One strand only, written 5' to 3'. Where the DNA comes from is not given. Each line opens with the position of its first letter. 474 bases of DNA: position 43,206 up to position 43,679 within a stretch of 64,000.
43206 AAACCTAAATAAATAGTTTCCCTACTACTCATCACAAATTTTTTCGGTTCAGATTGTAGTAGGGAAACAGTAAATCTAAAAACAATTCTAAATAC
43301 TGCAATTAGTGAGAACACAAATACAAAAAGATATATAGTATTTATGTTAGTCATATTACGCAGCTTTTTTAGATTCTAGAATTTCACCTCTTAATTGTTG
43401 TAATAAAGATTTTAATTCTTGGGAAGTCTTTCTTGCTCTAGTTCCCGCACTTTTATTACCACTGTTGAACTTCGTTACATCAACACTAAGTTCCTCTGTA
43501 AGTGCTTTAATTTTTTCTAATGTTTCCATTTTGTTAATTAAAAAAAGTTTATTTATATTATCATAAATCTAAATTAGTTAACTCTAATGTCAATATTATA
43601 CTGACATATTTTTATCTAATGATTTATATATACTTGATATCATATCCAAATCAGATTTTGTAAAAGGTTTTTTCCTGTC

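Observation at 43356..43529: Unannotated 57-aa histone H1-like (Hc1-type) gene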

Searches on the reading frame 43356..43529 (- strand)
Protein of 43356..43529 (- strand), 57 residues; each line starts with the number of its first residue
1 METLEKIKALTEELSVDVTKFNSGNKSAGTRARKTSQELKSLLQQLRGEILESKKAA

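Call 3: search_protein_families(library=pfam, proteins=[window:43359-43529:-], max_evalue=10)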
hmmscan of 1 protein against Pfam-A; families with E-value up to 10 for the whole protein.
seq(57 aa): 4 families
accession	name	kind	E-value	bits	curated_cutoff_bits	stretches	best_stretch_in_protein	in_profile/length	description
PF07432.18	Hc1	-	6.5e-21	74.4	23.5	1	1-55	1-56/57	Histone H1-like protein Hc1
PF16043.11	DUF4795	-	0.018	14.9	34.8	1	2-56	7-59/208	Domain of unknown function (DUF4795)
PF10506.14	USHBP1_PDZ-bd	-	0.023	15.3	24.5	1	3-46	19-61/65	Harmonin-binding protein USHBP1, PDZ-binding domain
PF19286.4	ZSWIM1-3_C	-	0.09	13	27.6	2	4-15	5-16/45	Zinc finger SWIM domain-containing protein 1/3, C-terminal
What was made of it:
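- On Pfam PF07432 (Hc1 domain): 74.4 bits against a cutoff of 23.5, E 6.5e-21, residues 1-55 on model positions 1-56 of 57 (call 3).
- On Eukaryotic linker histone H1/H5: No hit at E<=10 (call 3).
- Closest known: Eukaryotic linker histone H1/H5. Different: There is no Pfam match even at E<=10 (call 3).
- Family: PF07432 at 74.4 bits, E 6.5e-21, full length (call 3). Pfam E 6.5e-21 (call 3).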

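Call 4: search_protein_families(library=phrogs, proteins=[window:43359-43529:-], max_evalue=10)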
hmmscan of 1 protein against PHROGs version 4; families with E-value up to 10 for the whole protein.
seq(57 aa): 2 families
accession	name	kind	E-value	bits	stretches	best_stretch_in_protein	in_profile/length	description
phrog_4704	-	tail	0.006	16.3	1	2-48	3-49/625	tail length tape measure protein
phrog_34555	-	unknown function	0.021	16.4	1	2-55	59-111/137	-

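Call 5: search_protein_families(library=ncbifam, proteins=[window:43359-43529:-], max_evalue=10)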
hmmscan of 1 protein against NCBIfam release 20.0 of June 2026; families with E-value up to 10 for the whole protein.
seq(57 aa): 2 families
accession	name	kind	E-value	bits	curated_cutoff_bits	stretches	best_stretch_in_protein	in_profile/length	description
NF051889.1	HistH1likeHctA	equivalog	0.0004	21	100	1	2-55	5-58/121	histone H1-like protein HctA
NF006217.0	PRK08343.1-3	equivalog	0.1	11.2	491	1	7-53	133-179/544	preprotein translocase subunit SecD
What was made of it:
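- On Chlamydial HctA/Hc1 (NCBIfam NF051889 equivalog): 21 bits against a cutoff of 100; only model positions 5-58 of 121 are aligned (call 5).
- Closest known: Chlamydia trachomatis Hc1 / HctA. Same: The query aligns to positions 5-58 of the NCBIfam HctA model (calls 3, 5).
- Closest known: Chlamydia trachomatis Hc1 / HctA. Different: The score is 21 bits against the 100-bit equivalog cutoff (call 5).
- Closest known: Eukaryotic linker histone H1/H5. Different: The Lys-rich tail is absent (call 5).
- That tail is absent here: the alignment covers only positions 5-58 of the 121-position HctA model (call 5).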

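Call 7: search_dna_similar(query=window:43359-43529:-, collection=phages, mode=protein, max_evalue=0.01, max_rows=40)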
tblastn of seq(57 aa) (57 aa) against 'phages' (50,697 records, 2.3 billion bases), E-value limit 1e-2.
Records with a match: 5; places in all: 5; records where one place covers at least 80% of the query: 5.
Best place of each record, by identity: <60% 5.
By first word of the organism name: uncultured 3; Synechococcus 2.
By host as written in the record: - 3; Synechococcus sp. KCZYC6 2.
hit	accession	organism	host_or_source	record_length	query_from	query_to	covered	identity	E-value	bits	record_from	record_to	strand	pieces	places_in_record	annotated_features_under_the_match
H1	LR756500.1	uncultured phage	metagenomic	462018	1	56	98%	54.4%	3e-8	52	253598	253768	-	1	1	record has no annotation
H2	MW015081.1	Synechococcus phage S-SRM01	Synechococcus sp. KCZYC6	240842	4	56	93%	43.3%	2e-4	42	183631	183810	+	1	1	histone H1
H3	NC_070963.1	Synechococcus phage S-SRM01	Synechococcus sp. KCZYC6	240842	4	56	93%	43.3%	2e-4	42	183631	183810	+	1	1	histone H1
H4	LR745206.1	uncultured phage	metagenomic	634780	1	50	88%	42.2%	5e-6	46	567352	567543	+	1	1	record has no annotation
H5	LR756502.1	uncultured phage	metagenomic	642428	1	50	88%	35.2%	2e-4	42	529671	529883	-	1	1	record has no annotation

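Call 13: find_homologous_proteins(query=window:43359-43529:-, max_evalue=0.001)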
Query seq(57 aa) (57 aa): 968 proteins with E <= 0.001 among 968 candidates; the best 120 are listed.
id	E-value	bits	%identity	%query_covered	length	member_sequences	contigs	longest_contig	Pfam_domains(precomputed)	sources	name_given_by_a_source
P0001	1.1e-25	104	100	100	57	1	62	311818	PF07432.19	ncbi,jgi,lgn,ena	jgi:hypothetical protein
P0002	3.2e-24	100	96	96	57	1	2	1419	PF07432.19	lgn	-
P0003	2.9e-23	97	93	98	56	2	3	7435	PF07432.19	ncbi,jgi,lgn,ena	-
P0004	2.9e-23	97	89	100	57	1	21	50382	PF07432.19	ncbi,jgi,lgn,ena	jgi:hypothetical protein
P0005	3.6e-23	97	89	100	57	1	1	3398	PF07432.19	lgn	-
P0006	4.6e-23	96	89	100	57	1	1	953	PF07432.19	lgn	-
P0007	7.0e-23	96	88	100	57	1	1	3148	PF07432.19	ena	-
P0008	7.7e-23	96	91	100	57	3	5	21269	PF07432.19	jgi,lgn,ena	jgi:hypothetical protein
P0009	8.0e-23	95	95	96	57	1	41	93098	PF07432.19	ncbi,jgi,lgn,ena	jgi:hypothetical protein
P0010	1.1e-22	95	89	100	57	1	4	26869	PF07432.19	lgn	-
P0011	1.9e-22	94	91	100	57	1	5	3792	PF07432.19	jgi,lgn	-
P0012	2.1e-22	94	88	100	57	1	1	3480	PF07432.19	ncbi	-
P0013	2.3e-22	94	91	100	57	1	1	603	PF07432.19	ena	-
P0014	2.6e-22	94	93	96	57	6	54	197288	PF07432.19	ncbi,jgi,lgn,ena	jgi:hypothetical protein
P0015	3.8e-22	93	91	96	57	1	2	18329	PF07432.19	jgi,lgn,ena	jgi:hypothetical protein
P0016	5.9e-22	93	86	100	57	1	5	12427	PF07432.19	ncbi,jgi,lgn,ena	jgi:hypothetical protein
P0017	6.0e-22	93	91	96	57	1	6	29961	PF07432.19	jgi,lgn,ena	jgi:hypothetical protein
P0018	6.3e-22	93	91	96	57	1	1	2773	PF07432.19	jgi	jgi:hypothetical protein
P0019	1.3e-21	92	89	96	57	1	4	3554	PF07432.19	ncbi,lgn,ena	-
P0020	1.5e-21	92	91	96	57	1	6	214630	PF07432.19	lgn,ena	-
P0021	1.6e-21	91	91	96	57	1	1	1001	PF07432.19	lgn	-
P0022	1.8e-21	91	89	98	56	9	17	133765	PF07432.19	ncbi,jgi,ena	jgi:hypothetical protein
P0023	2.5e-21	91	89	96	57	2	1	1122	PF07432.19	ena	-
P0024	2.8e-21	91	88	98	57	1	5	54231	PF07432.19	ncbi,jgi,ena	jgi:hypothetical protein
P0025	3.5e-21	90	89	96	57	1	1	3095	PF07432.19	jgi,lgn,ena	jgi:hypothetical protein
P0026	6.3e-21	90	89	96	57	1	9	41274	PF07432.19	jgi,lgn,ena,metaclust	jgi:hypothetical protein|metaclust:\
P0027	7.7e-21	89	87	96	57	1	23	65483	PF07432.19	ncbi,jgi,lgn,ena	jgi:hypothetical protein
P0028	7.9e-21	89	89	96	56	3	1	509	PF07432.19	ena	-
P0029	1.1e-20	89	86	98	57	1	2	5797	PF07432.19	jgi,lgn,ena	-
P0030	1.2e-20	89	87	96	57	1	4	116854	PF07432.19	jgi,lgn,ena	jgi:hypothetical protein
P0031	1.9e-20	88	87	96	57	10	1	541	PF07432.19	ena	-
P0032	2.2e-20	88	86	98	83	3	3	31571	PF07432.19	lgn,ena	-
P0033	2.3e-20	88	86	98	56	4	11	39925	PF07432.19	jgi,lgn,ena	jgi:hypothetical protein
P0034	2.6e-20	88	87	96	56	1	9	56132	PF07432.19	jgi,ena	-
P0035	3.0e-20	88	87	96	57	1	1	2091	PF07432.19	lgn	-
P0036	3.7e-20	87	85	96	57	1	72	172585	PF07432.19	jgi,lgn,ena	jgi:hypothetical protein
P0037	3.8e-20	87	87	96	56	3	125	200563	PF07432.19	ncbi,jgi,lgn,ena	jgi:hypothetical protein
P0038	3.9e-20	87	87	96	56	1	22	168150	PF07432.19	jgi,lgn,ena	-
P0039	4.0e-20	87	85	96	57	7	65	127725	PF07432.19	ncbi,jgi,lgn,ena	jgi:hypothetical protein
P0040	4.0e-20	87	85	96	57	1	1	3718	PF07432.19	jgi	jgi:hypothetical protein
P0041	4.9e-20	87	82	96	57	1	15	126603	PF07432.19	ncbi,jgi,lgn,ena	jgi:hypothetical protein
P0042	6.4e-20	87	85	96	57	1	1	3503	PF07432.19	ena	-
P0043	6.5e-20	87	85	96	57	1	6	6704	PF07432.19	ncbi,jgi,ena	jgi:hypothetical protein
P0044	7.7e-20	86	85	96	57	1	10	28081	PF07432.19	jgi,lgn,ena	jgi:hypothetical protein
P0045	7.8e-20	86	82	98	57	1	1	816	PF07432.19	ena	-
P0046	8.2e-20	86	85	96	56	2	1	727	PF07432.19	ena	-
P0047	8.8e-20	86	81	100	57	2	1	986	PF07432.19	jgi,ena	-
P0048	1.0e-19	86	82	96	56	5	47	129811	PF07432.19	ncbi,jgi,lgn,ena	jgi:hypothetical protein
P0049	1.0e-19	86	82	96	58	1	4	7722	PF07432.19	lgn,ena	-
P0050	1.1e-19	86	84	96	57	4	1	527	PF07432.19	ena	-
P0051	1.2e-19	86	84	96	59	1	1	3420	PF07432.19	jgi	-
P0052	1.4e-19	86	82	96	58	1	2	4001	PF07432.19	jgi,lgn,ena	jgi:hypothetical protein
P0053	1.5e-19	85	84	96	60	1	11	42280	PF07432.19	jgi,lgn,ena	jgi:hypothetical protein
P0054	1.5e-19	85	82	96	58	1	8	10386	PF07432.19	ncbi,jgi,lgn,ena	jgi:hypothetical protein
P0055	1.7e-19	85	84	96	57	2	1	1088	PF07432.19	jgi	-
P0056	1.7e-19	85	82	96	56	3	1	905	PF07432.19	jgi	jgi:hypothetical protein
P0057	1.7e-19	85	82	96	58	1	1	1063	PF07432.19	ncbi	-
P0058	1.8e-19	85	86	98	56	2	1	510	PF07432.19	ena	-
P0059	2.0e-19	85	84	96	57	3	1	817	PF07432.19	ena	-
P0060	2.0e-19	85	85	96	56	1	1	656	PF07432.19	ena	-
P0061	2.1e-19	85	84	96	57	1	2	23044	PF07432.19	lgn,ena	-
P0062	2.2e-19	85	84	98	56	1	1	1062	PF07432.19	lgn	-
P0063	2.3e-19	85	82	98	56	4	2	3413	PF07432.19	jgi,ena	-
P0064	2.5e-19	85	84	96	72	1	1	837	PF07432.19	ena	-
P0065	2.6e-19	85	82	96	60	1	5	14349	PF07432.19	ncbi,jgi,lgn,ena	jgi:hypothetical protein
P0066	2.7e-19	85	80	96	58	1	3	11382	PF07432.19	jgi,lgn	-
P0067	2.8e-19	85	80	96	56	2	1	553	PF07432.19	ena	-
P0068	3.2e-19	84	84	96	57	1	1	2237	PF07432.19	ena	-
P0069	3.6e-19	84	80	96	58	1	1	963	PF07432.19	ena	-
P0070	3.7e-19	84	82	96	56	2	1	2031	PF07432.19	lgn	-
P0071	3.9e-19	84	82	96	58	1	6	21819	PF07432.19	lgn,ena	-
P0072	4.0e-19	84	84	96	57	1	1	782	PF07432.19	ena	-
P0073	4.1e-19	84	84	96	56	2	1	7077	PF07432.19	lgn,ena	-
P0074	4.1e-19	84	84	96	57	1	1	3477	PF07432.19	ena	-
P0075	4.4e-19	84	80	96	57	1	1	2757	PF07432.19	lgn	-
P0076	4.6e-19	84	84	96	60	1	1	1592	PF07432.19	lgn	-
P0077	4.8e-19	84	85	96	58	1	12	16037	PF07432.19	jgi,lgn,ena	jgi:hypothetical protein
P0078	5.1e-19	84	80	96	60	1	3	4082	PF07432.19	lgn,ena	-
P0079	5.1e-19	84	84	96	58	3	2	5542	PF07432.19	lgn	-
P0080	5.2e-19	84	84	96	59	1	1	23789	PF07432.19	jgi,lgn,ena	-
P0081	5.3e-19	84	80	98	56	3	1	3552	PF07432.19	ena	-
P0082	5.5e-19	84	85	96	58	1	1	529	PF07432.19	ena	-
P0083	5.5e-19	84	80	96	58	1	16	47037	PF07432.19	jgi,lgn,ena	jgi:hypothetical protein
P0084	5.6e-19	84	82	98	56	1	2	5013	PF07432.19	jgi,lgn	jgi:hypothetical protein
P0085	5.8e-19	84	84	96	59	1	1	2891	PF07432.19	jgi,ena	jgi:hypothetical protein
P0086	5.9e-19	84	84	98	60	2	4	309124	PF07432.19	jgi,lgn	jgi:hypothetical protein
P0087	5.9e-19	84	85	93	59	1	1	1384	PF07432.19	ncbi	-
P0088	5.9e-19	84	80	96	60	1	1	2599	PF07432.19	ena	-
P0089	7.5e-19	83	84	96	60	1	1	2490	PF07432.19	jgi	-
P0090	7.5e-19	83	82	96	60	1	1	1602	PF07432.19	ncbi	-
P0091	7.6e-19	83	78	96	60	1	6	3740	PF07432.19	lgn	-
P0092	8.4e-19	83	82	98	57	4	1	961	PF07432.19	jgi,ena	jgi:hypothetical protein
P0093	8.6e-19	83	82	96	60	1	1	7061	PF07432.19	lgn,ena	-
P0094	8.6e-19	83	82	96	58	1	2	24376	PF07432.19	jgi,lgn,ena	-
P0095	9.0e-19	83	82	96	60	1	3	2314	PF07432.19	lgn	-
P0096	9.1e-19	83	82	98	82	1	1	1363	PF07432.19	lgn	-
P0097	9.1e-19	83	79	98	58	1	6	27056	PF07432.19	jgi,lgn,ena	-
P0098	9.1e-19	83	82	98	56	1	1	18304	PF07432.19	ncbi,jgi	jgi:hypothetical protein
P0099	9.2e-19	83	80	96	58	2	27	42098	PF07432.19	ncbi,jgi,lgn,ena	jgi:hypothetical protein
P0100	9.3e-19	83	85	96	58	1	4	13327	PF07432.19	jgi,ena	jgi:hypothetical protein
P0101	9.3e-19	83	82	96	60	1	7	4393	PF07432.19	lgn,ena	-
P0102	9.4e-19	83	84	96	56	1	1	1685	PF07432.19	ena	-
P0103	9.8e-19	83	85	93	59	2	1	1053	PF07432.19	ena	-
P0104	1.0e-18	83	80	96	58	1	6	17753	PF07432.19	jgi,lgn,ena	jgi:hypothetical protein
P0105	1.1e-18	83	80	96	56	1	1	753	PF07432.19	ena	-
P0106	1.1e-18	83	82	96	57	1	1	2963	PF07432.19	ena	-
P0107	1.1e-18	83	82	96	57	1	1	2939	PF07432.19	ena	-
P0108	1.1e-18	83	82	96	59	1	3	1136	PF07432.19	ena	-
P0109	1.2e-18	83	82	96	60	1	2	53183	PF07432.19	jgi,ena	-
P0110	1.2e-18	83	79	98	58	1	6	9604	PF07432.19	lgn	-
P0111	1.2e-18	83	84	96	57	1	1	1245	PF07432.19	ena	-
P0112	1.3e-18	82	82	96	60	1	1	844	PF07432.19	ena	-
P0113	1.3e-18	82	85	96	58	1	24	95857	PF07432.19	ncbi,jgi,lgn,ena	jgi:hypothetical protein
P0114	1.4e-18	82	79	98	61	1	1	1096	PF07432.19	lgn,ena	-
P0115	1.4e-18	82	83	93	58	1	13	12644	PF07432.19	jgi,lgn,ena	jgi:hypothetical protein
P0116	1.5e-18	82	80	96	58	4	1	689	PF07432.19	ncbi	-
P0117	1.5e-18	82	82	96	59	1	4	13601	PF07432.19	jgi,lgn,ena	jgi:hypothetical protein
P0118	1.6e-18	82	82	96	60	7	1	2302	PF07432.19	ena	-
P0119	1.6e-18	82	79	98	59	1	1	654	PF07432.19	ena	-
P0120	1.6e-18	82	82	96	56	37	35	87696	PF07432.19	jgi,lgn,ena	jgi:hypothetical protein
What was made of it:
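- There are 968 homologues, all with PF07432 precomputed among those listed (call 13).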

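Call 14: find_encoding_contigs(protein=window:43359-43529:-, flank=10000)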
Protein seq(57 aa) (57 aa): 24 contigs read that carry it; 6 places shown.
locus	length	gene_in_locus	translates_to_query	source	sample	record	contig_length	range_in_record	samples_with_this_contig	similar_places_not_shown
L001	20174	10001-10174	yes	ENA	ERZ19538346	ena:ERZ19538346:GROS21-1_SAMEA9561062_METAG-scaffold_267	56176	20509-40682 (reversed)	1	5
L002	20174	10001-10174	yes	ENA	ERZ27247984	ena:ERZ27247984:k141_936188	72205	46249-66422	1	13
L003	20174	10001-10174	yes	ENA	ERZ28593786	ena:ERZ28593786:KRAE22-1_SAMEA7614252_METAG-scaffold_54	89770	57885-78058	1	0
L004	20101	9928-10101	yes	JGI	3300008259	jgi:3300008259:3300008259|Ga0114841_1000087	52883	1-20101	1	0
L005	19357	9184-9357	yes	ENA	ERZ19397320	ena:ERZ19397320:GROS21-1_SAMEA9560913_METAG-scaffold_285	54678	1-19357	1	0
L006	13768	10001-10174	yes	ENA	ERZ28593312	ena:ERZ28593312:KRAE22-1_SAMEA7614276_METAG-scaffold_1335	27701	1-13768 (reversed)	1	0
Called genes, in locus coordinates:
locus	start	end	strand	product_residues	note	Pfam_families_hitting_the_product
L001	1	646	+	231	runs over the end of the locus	-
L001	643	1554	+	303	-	PF01555:N6_N4_Mtase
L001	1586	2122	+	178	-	PF20216:DUF6576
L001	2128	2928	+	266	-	PF00140:Sigma70_r1_2 (faint), PF04542:Sigma70_r2, PF04545:Sigma70_r4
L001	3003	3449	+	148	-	-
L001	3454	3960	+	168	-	-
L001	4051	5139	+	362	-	-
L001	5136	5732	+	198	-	PF01510:Amidase_2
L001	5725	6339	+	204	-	-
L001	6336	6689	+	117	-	-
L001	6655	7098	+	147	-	-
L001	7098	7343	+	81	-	-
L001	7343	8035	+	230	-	-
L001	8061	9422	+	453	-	-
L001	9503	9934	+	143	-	-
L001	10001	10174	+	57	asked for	PF07432:Hc1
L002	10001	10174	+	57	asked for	PF07432:Hc1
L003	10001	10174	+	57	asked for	PF07432:Hc1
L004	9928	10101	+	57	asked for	PF07432:Hc1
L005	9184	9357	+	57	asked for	PF07432:Hc1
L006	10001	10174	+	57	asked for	PF07432:Hc1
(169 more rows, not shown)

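Call 16: find_related_loci(query=window:43359-43529:-, collection=genome_contigs, flank=5000)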
Query seq(57 aa) (57 aa) in genome_contigs; peptide patterns used: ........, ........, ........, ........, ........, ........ (x = any residue, [..] = any of these).
600 stretches matched a pattern (row limit reached: there are more); 71 encode a relative of the query (tblastn E <= 1e-3); 71 distinct loci.
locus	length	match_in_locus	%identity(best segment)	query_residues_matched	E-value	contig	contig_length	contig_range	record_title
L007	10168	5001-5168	59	1-55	3e-14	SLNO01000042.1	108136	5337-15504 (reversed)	MAG: Balneolales bacterium isolate CSSed165cm_409 CSSed16-5cm-46, whole genome shotgun sequence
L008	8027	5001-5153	59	1-50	6e-13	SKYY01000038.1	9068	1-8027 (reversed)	MAG: Balneolales bacterium isolate CSSed162cmB_309 CSSed16-2cmB-30997, whole genome shotgun sequence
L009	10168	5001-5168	54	1-55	1e-12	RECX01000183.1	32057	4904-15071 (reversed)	MAG: Balneolaceae bacterium isolate DLM2.Bin66 NODE_1442_length_32057_cov_8.82832, whole genome shotgun sequence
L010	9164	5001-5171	54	1-56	1e-12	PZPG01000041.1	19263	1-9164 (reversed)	MAG: Bacteroidetes bacterium isolate Sum29DG08_bin30 NODE_1065_length_19263_cov_8.31175, whole genome shotgun sequence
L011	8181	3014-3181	54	1-55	3e-12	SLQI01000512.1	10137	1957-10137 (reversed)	MAG: Balneolales bacterium isolate CSSed165cm_526 CSSed16-5cm-25566, whole genome shotgun sequence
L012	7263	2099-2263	49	1-54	5e-12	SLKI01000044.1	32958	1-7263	MAG: Balneolaceae bacterium isolate CSSed165cm_266 CSSed16-5cm-1934, whole genome shotgun sequence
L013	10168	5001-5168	55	1-55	6e-13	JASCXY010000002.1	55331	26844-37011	Balneolaceae bacterium ANBcel3 2, whole genome shotgun sequence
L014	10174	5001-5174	47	1-57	5e-12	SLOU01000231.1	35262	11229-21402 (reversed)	MAG: Balneolaceae bacterium isolate CSSed165cm_46R1 CSSed16-5cm-1644, whole genome shotgun sequence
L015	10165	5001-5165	51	1-54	1e-11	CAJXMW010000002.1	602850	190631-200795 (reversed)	MAG TPA_asm: uncultured Aliifodinibius sp. isolate SRR6201609_bin.26_MetaBAT_v2.12.1_MAG genome assembly, contig: NODE_7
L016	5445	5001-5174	47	1-57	2e-11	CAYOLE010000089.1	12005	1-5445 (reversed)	MAG TPA_asm: uncultured Rhodohalobacter sp. isolate SRP284430_co1_102 genome assembly, contig: NODE_3764_length_12005_co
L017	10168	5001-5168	52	1-55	1e-11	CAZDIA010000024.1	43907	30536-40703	MAG TPA_asm: uncultured Chitinophagales bacterium isolate binchicken_co32_282 genome assembly, contig: NODE_912_length_4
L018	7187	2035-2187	49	1-51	2e-11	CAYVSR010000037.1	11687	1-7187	MAG TPA_asm: uncultured Phycisphaeraceae bacterium isolate SRP287051_co2_188 genome assembly, contig: NODE_9443_length_1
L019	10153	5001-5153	49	1-51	2e-11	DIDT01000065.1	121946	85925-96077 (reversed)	MAG TPA_asm: Phycisphaerales bacterium UBA5793 UBA5793_contig_325, whole genome shotgun sequence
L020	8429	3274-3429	46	1-52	2e-11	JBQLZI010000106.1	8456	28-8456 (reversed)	MAG: Phycisphaerales bacterium isolate bin_1773 contig_106, whole genome shotgun sequence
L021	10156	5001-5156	46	1-52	4e-11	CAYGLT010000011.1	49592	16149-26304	MAG TPA_asm: uncultured Phycisphaeraceae bacterium isolate ERP116193_co1_229 genome assembly, contig: NODE_2074_length_4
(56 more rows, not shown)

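Call 17: find_related_loci(query=window:43359-43529:-, collection=viral_contigs, flank=5000)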
Query seq(57 aa) (57 aa) in viral_contigs; peptide patterns used: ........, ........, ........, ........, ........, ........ (x = any residue, [..] = any of these).
356 stretches matched a pattern; 284 encode a relative of the query (tblastn E <= 1e-3); the best 80 are kept; 80 distinct loci.
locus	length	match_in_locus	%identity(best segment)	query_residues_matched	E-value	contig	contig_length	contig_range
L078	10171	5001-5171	91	1-57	4e-29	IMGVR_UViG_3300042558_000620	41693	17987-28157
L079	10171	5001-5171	91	1-57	4e-29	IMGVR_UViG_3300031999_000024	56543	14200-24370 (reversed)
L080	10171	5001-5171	91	1-57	6e-29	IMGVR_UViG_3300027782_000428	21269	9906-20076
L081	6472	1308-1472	91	1-55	5e-28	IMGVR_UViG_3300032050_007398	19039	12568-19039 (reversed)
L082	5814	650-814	91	1-55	5e-28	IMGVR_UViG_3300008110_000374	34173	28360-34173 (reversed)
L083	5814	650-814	91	1-55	5e-28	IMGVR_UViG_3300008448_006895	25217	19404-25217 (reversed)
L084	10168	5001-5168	89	1-56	8e-28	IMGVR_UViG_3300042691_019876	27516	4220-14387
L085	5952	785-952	89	1-56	8e-28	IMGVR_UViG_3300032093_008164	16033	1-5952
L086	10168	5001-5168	86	1-56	3e-27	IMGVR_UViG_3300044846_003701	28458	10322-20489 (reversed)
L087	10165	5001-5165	89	1-55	9e-27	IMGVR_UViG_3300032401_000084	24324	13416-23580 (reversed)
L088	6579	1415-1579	87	1-55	1e-26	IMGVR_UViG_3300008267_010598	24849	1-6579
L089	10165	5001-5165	87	1-55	1e-26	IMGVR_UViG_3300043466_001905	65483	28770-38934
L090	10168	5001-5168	84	1-56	2e-26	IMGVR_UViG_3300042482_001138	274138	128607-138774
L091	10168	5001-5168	84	1-56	2e-26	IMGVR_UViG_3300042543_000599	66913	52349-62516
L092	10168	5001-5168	84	1-56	2e-26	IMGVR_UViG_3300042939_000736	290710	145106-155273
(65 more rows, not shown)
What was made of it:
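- Lineage: 284 relatives in IMG/VR; the best 80 are all at least 78% identical, on contigs up to 321 kb (call 17). The gene is fixed in a lineage with very large genomes (call 17).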

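Call 19: search_solved_structures(query=window:43359-43529:-, max_evalue=10, show_alignments=2)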
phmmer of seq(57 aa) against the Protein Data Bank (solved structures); distinct sequences matched with E-value up to 10: 4.
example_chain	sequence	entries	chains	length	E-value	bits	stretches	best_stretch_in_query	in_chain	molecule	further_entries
7upo_C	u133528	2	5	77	0.58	14.2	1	7-47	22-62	DHT03 protein C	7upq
7upp_C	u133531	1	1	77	0.67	14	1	7-47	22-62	DHT03 protein C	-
7zgj_C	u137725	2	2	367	1.4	13.1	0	4-53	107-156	65 kDa invariant surface glycoprotein, putative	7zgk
8a3k_UNK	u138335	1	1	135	10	10.4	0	3-55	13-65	sc-apCC-4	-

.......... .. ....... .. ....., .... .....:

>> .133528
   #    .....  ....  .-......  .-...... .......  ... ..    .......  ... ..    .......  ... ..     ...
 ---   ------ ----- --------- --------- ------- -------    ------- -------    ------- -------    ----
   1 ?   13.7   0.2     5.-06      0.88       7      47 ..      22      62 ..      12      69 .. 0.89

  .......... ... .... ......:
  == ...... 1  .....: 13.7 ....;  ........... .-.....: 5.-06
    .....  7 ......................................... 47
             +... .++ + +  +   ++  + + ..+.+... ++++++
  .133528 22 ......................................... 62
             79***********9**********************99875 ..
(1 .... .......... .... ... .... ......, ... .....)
